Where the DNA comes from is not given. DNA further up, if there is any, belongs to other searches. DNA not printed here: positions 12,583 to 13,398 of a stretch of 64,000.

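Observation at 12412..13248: Bactofilin-HTH fusion adjacent to a membrane-anchored HTH: cytoskeleton/membrane-tethered DNA-binding pair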

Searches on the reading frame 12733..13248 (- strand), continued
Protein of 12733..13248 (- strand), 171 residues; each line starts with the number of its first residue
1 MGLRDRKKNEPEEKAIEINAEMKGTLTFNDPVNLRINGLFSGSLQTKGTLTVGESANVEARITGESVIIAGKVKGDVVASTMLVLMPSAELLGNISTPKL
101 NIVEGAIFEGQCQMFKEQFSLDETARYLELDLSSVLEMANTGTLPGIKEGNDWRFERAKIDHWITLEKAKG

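Call 23: list_cluster_members(proteins=[P0123, P0127, P0131, P0136, P0145, P0188, P0163, P0189, P0213, P0262])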
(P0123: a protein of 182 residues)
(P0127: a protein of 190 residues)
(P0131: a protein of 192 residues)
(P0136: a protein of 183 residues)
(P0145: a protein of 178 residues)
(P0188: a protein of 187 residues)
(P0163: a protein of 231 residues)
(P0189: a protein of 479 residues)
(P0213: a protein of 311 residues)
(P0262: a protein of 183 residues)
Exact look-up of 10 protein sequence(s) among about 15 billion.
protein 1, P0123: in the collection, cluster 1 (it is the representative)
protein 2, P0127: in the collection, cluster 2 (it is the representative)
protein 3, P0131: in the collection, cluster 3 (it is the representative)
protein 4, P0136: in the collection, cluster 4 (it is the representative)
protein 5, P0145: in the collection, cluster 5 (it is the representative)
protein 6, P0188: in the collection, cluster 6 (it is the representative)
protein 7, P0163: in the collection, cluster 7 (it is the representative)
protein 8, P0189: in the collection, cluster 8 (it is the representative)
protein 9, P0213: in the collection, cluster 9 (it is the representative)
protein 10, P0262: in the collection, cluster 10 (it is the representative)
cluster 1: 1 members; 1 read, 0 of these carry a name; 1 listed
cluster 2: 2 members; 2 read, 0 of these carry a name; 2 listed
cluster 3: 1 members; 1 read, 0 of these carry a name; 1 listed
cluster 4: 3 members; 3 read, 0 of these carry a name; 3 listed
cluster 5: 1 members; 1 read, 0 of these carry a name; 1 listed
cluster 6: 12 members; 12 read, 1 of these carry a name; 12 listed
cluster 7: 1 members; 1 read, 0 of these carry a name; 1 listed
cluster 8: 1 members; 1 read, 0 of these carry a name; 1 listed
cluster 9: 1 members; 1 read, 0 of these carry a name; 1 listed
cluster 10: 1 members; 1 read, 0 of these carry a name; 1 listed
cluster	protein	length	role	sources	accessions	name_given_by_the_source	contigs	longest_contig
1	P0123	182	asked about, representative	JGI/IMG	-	-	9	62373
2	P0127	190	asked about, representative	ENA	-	-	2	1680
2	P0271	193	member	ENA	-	-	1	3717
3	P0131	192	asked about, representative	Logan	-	-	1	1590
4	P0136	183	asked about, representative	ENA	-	-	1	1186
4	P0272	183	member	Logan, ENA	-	-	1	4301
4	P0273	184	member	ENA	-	-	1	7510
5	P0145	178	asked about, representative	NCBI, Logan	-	-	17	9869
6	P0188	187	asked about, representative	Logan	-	-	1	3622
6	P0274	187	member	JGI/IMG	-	cytoskeletal protein CcmA (bactofilin family)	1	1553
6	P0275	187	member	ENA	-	-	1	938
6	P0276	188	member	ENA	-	-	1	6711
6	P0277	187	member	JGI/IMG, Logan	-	-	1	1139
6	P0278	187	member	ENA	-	-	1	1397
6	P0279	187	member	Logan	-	-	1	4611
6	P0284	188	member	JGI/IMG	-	-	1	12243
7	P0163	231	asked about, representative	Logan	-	-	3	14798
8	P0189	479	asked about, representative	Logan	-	-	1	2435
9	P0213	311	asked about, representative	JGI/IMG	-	-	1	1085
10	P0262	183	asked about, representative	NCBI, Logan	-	-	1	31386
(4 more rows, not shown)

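Call 24: search_protein_families(library=pfam, proteins=[P0123, P0131, P0145, P0188, P0163, P0189, P0213, P0262, P0204, P0227], max_evalue=0.01)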
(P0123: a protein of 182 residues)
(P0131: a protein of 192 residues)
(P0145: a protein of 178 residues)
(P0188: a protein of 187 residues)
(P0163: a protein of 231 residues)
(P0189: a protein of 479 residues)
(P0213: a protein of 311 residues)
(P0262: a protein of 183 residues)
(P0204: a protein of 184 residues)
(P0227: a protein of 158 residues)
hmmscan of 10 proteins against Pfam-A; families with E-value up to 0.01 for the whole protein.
P0123 (182 aa): 2 families
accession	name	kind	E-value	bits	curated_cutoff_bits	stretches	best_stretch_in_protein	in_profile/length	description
PF04519.19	Bactofilin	-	3.1e-24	85.5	27.9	1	15-113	2-98/98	Polymer-forming cytoskeletal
PF12728.13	HTH_17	-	3.1e-10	40.6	27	1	130-177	2-49/51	Helix-turn-helix domain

P0131 (192 aa): 2 families
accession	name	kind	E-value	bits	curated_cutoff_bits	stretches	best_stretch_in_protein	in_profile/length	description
PF04519.19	Bactofilin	-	1.9e-25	89.4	27.9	1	23-120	2-97/98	Polymer-forming cytoskeletal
PF12728.13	HTH_17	-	3.1e-09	37.4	27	1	142-190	1-49/51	Helix-turn-helix domain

P0145 (178 aa): 2 families
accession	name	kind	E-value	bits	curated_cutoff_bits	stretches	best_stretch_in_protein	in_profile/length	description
PF04519.19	Bactofilin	-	1.4e-22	80.2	27.9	1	14-110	3-97/98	Polymer-forming cytoskeletal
PF12728.13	HTH_17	-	4.7e-10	40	27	1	125-173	2-50/51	Helix-turn-helix domain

P0188 (187 aa): 2 families
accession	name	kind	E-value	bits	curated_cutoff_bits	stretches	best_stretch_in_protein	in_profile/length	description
PF04519.19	Bactofilin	-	2.9e-20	72.8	27.9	1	14-108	6-98/98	Polymer-forming cytoskeletal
PF12728.13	HTH_17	-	4.4e-11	43.3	27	1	122-171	2-50/51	Helix-turn-helix domain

P0163 (231 aa): 25 families
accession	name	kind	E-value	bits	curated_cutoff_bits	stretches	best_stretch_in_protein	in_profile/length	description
PF12728.13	HTH_17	-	9.7e-36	122.2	27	3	99-147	2-50/51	Helix-turn-helix domain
PF18805.7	LRR_10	-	1.1e-08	35.2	30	0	56-74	34-51/67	Leucine-rich repeat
PF00376.29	MerR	-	2.5e-08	34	28.2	1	172-203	1-34/38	MerR family regulatory protein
PF13384.12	HTH_23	-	7.5e-07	29.2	24.6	1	164-192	12-39/50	Homeodomain-like domain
PF12964.13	DUF3853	-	7.6e-07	29.6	22.1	0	146-196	24-72/97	Protein of unknown function (DUF3853)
PF02796.21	HTH_7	-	5.1e-06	27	23.8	1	155-189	7-40/45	Helix-turn-helix domain of resolvase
PF10743.14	Phage_Cox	-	6.5e-06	26.3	27.5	0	170-197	11-38/87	Regulatory phage protein cox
PF01978.25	TrmB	-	1.1e-05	25.6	25.6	0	167-190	19-42/68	Sugar-specific transcriptional regulator TrmB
PF09339.16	HTH_IclR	-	2.2e-05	24.5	22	0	167-191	15-39/52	IclR helix-turn-helix domain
PF01381.28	HTH_3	-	2.8e-05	24.5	23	0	163-192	2-31/55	Helix-turn-helix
PF13411.12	MerR_1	-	4e-05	24.1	21.6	0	171-214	1-45/69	MerR HTH family regulatory protein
PF13551.12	HTH_29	-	6.5e-05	23.4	28.1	0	165-192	7-34/64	Winged helix-turn helix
PF13443.12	HTH_26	-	0.00021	21.9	22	0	164-193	4-33/63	Cro/C1-type HTH DNA-binding domain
PF05930.18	Phage_AlpA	-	0.0005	20.3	21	0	174-198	7-31/51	Prophage CP4-57 regulatory protein (AlpA)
PF13591.12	MerR_2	-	0.00076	19.7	29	0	172-225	2-55/84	MerR HTH family regulatory protein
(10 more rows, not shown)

P0189 (479 aa): 50 families (the best 25 are shown)
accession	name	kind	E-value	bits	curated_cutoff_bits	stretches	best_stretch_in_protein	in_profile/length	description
PF12728.13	HTH_17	-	8.3e-98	321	27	8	184-230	3-49/51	Helix-turn-helix domain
PF21531.3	Rv2175c_wHTH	-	1.7e-20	73.2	27.1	2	126-164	16-54/57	DNA-binding protein Rv2175c, wHTH domain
PF13338.12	AbiEi_4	-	9.2e-20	70.9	25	0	316-342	13-38/49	Transcriptional regulator, AbiEi antitoxin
PF13542.12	HTH_Tnp_ISL3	-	8.2e-17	60.9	27.4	0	113-148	17-49/51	Helix-turn-helix domain of transposase family ISL3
PF13384.12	HTH_23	-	2.5e-16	59.4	24.6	0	260-281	18-39/50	Homeodomain-like domain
PF04967.18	HTH_10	-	4.6e-14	52.4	23.1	0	126-147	24-45/53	HTH DNA binding domain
PF08279.18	HTH_11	-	9.4e-14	51.5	25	1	121-147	11-37/55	HTH domain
PF00376.29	MerR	-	4.5e-13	49.2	28.2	1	127-155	1-30/38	MerR family regulatory protein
PF12964.13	DUF3853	-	5.2e-13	49.4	22.1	1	68-108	44-86/97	Protein of unknown function (DUF3853)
PF01381.28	HTH_3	-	6.3e-12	45.8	23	0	125-154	9-39/55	Helix-turn-helix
PF13412.12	HTH_24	-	7.5e-12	45.1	21.9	1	121-147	13-39/48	Winged helix-turn-helix DNA-binding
PF08281.18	Sigma70_r4_2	-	1e-11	44.7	25.7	1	125-149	26-50/54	Sigma-70, region 4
PF13518.12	HTH_28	-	5.4e-11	42.8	25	0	185-203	15-33/52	Helix-turn-helix domain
PF08220.18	HTH_DeoR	-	8.4e-10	38.7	21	0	117-144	6-33/57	DeoR-like helix-turn-helix domain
PF12802.13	MarR_2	-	1.6e-09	38.3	27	0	116-144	10-39/61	MarR family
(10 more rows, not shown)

P0213 (311 aa): 5 families
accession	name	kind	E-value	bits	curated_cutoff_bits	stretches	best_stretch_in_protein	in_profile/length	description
PF12728.13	HTH_17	-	2.8e-10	40.7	27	1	259-308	1-50/51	Helix-turn-helix domain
PF00534.26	Glycos_transf_1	-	2.1e-06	27.8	26.4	1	137-198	74-135/172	Glycosyl transferases group 1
PF13692.12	Glyco_trans_1_4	-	4.1e-06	27.5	27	1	137-219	62-135/142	Glycosyl transferases group 1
PF04519.19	Bactofilin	-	3.7e-05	24.3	27.9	1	204-243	59-98/98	Polymer-forming cytoskeletal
PF13524.12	Glyco_trans_1_2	-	0.0099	16.3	25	0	146-197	37-92/144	Glycosyl transferase-like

P0262 (183 aa): 1 family
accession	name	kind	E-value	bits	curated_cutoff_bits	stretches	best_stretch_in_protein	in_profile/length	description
PF04519.19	Bactofilin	-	4.4e-25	88.2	27.9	1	39-135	2-97/98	Polymer-forming cytoskeletal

P0204 (184 aa): 1 family
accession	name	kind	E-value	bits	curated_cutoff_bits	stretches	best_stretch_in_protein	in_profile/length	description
PF04519.19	Bactofilin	-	2.6e-27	95.4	27.9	1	47-142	2-97/98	Polymer-forming cytoskeletal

P0227 (158 aa): 1 family
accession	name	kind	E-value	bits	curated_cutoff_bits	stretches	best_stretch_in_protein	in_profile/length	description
PF04519.19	Bactofilin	-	6.6e-28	97.3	27.9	1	19-117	1-98/98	Polymer-forming cytoskeletal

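Call 25: find_encoding_contigs(protein=P0145, flank=4000, max_places=2)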
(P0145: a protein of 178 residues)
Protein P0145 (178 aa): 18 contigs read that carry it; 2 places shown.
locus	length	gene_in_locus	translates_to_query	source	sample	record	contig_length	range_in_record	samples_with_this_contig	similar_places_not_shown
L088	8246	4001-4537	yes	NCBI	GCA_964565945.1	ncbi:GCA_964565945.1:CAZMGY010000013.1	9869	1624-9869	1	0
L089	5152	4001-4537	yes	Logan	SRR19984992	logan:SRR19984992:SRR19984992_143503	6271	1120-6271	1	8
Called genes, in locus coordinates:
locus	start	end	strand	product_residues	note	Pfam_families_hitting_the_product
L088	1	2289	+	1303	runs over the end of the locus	?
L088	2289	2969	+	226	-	PF05036:SPOR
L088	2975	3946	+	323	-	PF07719:TPR_2 (weak), PF00515:TPR_1 (weak), PF00595:PDZ (weak), PF13180:PDZ_2 (faint), PF17820:PDZ_6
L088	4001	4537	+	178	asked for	PF04519:Bactofilin, PF12728:HTH_17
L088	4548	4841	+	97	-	PF12728:HTH_17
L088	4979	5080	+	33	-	-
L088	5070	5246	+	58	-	-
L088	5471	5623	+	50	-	-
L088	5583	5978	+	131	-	-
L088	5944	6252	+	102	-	-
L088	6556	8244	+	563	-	?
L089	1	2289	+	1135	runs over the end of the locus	?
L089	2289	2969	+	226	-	PF05036:SPOR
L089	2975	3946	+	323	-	PF07719:TPR_2 (weak), PF00515:TPR_1 (weak), PF00595:PDZ (weak), PF13180:PDZ_2 (faint), PF17820:PDZ_6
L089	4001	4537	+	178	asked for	PF04519:Bactofilin, PF12728:HTH_17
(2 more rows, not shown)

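Call 26: find_encoding_contigs(protein=P0188, flank=4000, max_places=2)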
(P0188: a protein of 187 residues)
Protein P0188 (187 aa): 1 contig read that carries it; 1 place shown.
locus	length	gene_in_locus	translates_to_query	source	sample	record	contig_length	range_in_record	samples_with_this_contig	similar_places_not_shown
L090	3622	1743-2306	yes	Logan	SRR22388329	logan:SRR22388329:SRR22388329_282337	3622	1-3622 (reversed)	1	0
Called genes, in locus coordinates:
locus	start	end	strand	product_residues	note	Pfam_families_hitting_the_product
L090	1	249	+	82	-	?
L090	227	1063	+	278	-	-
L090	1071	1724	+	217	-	-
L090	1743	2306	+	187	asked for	PF04519:Bactofilin, PF12728:HTH_17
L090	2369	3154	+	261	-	PF05552:MS_channel_1st_1 (weak)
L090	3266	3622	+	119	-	?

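Call 28: search_solved_structures(query=window:12733-13248:-, max_evalue=1, show_alignments=3)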
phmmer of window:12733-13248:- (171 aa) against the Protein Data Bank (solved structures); distinct sequences matched with E-value up to 1: 2.
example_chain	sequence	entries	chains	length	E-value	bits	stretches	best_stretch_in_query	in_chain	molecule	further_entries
6ria_A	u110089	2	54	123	4.7e-09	39.5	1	33-113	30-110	bactofilin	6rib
2n3d_A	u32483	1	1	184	1.4e-06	31.4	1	31-116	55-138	Bactofilin A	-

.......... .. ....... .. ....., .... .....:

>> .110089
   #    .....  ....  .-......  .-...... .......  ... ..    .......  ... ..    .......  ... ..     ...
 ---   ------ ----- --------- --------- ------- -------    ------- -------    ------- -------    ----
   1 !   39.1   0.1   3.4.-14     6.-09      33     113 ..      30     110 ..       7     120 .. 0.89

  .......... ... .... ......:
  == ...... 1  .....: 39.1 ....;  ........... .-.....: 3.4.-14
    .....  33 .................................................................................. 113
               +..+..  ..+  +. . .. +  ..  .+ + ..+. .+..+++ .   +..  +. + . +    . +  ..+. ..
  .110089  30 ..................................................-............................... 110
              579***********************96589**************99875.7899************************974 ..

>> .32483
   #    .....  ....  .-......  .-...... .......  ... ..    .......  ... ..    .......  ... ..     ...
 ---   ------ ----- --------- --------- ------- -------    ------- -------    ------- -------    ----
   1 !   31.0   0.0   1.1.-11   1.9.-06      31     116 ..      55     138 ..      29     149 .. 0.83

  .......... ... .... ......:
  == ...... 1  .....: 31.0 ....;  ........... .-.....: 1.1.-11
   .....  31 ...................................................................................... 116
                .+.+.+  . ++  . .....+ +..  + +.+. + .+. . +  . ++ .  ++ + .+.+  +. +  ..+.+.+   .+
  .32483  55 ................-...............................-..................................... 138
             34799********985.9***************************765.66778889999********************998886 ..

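Call 38: predict_structure(alignment_id=A2)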
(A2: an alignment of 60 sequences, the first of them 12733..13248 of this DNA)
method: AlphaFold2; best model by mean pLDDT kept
length: 171 residues; sequences in the alignment: 60
mean_pLDDT: 79.6   pTM: 0.59
mean pLDDT of the five models: 79.6, 79.1, 76.3, 74.9, 74.8
residues with pLDDT >= 90: 50; 70-90: 87; 50-70: 21; < 50: 13
segments of 3 or more residues with pLDDT < 50: 1-12
pLDDT, mean of each block of 10 residues (from residue 1): 41 69 86 87 89 91 92 93 92 91 88 72 75 79 72 71 66 45
secondary structure, 60 per line:
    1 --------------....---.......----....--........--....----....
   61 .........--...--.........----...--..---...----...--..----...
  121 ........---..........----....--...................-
elements in order: E15-18 E22-28 E33-36 E39-46 E49-52 E57-69 E72-74 E77-85 E90-92 E100-102 E107-109 E118-120 H121-128 H132-141 E146-149 E152-156 H157-170
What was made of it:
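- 12733..13248 (-): ORF A: bactofilin-wHTH fusion protein, 171 aa. Call 38 (AlphaFold2 pLDDT 79.6).
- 13207..13248 (-): A residues 1-14: disordered N-terminal peptide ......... The family consensus is M-[AG]-[LFI]-[RN]-x-[RK]-[KR], which resembles but does not match the bactofilin membrane-targeting sequence. pLDDT below 50 for residues 1-12 (call 38).
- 12739..12897 (-): A residues 118-170: acidic winged helix-turn-helix (beta-alpha-alpha-beta-beta-alpha), joined to the core by about 4 residues. AlphaFold2 secondary structure (call 38).
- On Bactofilin (PF04519): AlphaFold2 pLDDT 86-93 over the core (call 38).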

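Call 42: fold_search(model_id=the predicted structure, library=pdb)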
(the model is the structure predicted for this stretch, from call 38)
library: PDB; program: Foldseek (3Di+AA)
matches with E <= 10: 427; with E <= 0.001: 0
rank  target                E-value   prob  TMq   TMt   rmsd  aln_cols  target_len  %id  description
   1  6rib_A                1.7e-03  1.00  0.54  0.89   1.4       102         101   30  Cryo-EM reconstruction of Thermus thermophilus bactofilin double helical filaments (released 2019-07-17)
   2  2n3d_MODEL_1_A        2.5e-03  1.00  0.42  0.66   4.9       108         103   24  Atomic structure of the cytoskeletal bactofilin BacA revealed by solid-state NMR (released 2015-12-16)
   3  6ria_1                2.6e-02  1.00  0.34  0.63   7.0        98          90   28  Bactofilin from Thermus thermophilus, F105R mutant crystal structure (released 2019-07-17)
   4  6ama_B                1.3e-01  1.00  0.27  0.75   1.8        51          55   22  Structure of S. coelicolor/S. venezuelae BldC-smeA-ssfA complex to 3.09 Angstrom (released 2018-03-28)
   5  6ama_P                1.9e-01  1.00  0.27  0.74   1.8        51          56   22  Structure of S. coelicolor/S. venezuelae BldC-smeA-ssfA complex to 3.09 Angstrom (released 2018-03-28)
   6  5d8c_B                2.1e-01  1.00  0.26  0.34   2.4        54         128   18  Crystal structure of HiNmlR, a MerR family regulator lacking the sensor domain, bound to promoter DNA (released 2016-06-29)
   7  6ama_H                2.8e-01  1.00  0.27  0.76   1.7        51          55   22  Structure of S. coelicolor/S. venezuelae BldC-smeA-ssfA complex to 3.09 Angstrom (released 2018-03-28)
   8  8axg_DDD              2.8e-01  0.12  0.18  0.08  12.2       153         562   10  Crystal structure of Fusobacterium nucleatum fusolisin protease (released 2023-09-13)
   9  6hn7_B                3.3e-01  1.00  0.30  0.66   1.5        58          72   14  Hijacking the Hijackers: Escherichia coli Pathogenicity Islands Redirect Helper Phage Packaging for Their Own Benefit. (released 2019-07-31)
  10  6ama_Y                3.8e-01  1.00  0.27  0.71   2.1        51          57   22  Structure of S. coelicolor/S. venezuelae BldC-smeA-ssfA complex to 3.09 Angstrom (released 2018-03-28)
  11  5e01_B                3.8e-01  0.99  0.26  0.34   2.5        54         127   18  Crystal structure of HiNmlR, a MerR family regulator lacking the sensor domain, bound to palyndromic promoter DNA (released 2016-06-29)
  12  8axg_BBB              3.8e-01  0.11  0.18  0.08  12.2       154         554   10  Crystal structure of Fusobacterium nucleatum fusolisin protease (released 2023-09-13)
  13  8axg_AAA              4.1e-01  0.16  0.23  0.09  11.2       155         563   10  Crystal structure of Fusobacterium nucleatum fusolisin protease (released 2023-09-13)
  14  5d8c_A                4.5e-01  0.99  0.26  0.34   2.4        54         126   18  Crystal structure of HiNmlR, a MerR family regulator lacking the sensor domain, bound to promoter DNA (released 2016-06-29)
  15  5d90_C                4.8e-01  0.97  0.25  0.31   3.0        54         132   18  Crystal structure of HiNmlR, a MerR family regulator lacking the sensor domain, bound to promoter DNA (released 2016-06-29)
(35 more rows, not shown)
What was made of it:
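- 12910..13203 (-): A residues 16-113: bactofilin beta-helix core, with the invariant Phe108 aligned to the polymerisation residue BacA F130 / TtBac F105. Foldseek 6rib, target-normalised TM-score 0.89, rmsd 1.4 (call 42).
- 12739..12897 (-): Foldseek hits to BldC, NmlR, RdfS, Xis, RacA and CbpM (call 42).
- On Bactofilin (PF04519): Foldseek 6rib target-normalised TM-score 0.89, rmsd 1.4; 2n3d TM-score 0.66 (call 42).
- The AlphaFold2 core superposes on the Thermus bactofilin (target-normalised TM-score 0.89), and the C-terminal domain on BldC, MerR-family proteins, Xis and RacA (calls 38, 42).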

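Call 47: find_encoding_contigs(protein=P0284, flank=6000, max_places=1)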
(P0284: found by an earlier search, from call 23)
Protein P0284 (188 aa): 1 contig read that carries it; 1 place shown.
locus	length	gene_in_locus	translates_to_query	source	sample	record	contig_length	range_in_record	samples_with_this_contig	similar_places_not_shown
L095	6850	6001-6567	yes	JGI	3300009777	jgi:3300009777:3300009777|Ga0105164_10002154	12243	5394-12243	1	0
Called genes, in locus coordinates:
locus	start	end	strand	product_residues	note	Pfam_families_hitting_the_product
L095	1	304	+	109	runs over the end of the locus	PF09685:MamF_MmsF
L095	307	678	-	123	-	PF13560:HTH_31, PF12844:HTH_19 (weak), PF01381:HTH_3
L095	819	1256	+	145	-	-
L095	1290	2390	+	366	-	PF25216:Volactin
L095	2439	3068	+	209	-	-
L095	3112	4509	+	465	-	PF00142:Fer4_NifH (weak), PF01656:CbiA, PF06564:CBP_BcsQ, PF09140:MipZ (faint), PF10609:ParA (faint), PF13614:AAA_31, PF16561:AMPK1_CBM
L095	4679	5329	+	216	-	-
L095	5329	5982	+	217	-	-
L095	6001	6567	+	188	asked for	PF04519:Bactofilin, PF12728:HTH_17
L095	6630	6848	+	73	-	?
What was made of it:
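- A fusion paralogue without any B partner exists (P0188/P0284; calls 26, 47).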

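Call 48: find_encoding_contigs(protein=P0123, flank=5000, max_places=1)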
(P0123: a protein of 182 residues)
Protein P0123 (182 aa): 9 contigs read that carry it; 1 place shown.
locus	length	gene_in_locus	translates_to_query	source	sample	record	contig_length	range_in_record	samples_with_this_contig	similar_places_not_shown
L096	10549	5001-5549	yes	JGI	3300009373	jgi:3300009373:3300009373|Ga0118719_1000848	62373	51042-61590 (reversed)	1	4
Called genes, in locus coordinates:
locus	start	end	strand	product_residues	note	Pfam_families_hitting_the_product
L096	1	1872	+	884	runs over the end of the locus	?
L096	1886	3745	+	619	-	PF13584:BatD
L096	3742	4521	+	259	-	PF07719:TPR_2 (faint), PF00515:TPR_1 (weak)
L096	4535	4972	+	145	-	PF02308:MgtC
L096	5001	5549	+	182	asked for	PF04519:Bactofilin, PF12728:HTH_17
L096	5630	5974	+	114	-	PF12728:HTH_17 (weak)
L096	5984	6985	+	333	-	PF13180:PDZ_2 (faint), PF17820:PDZ_6 (weak), PF00595:PDZ (weak)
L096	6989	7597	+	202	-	-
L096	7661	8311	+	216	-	PF07719:TPR_2 (faint)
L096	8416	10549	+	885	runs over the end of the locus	PF02739:5_3_exonuc_N, PF01367:5_3_exonuc, PF01612:DNA_pol_A_exo1, PF22619:DNA_polI_exo1, PF00476:DNA_pol_A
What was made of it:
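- It also holds where the flanking genes differ (L088, L096; calls 25, 48).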
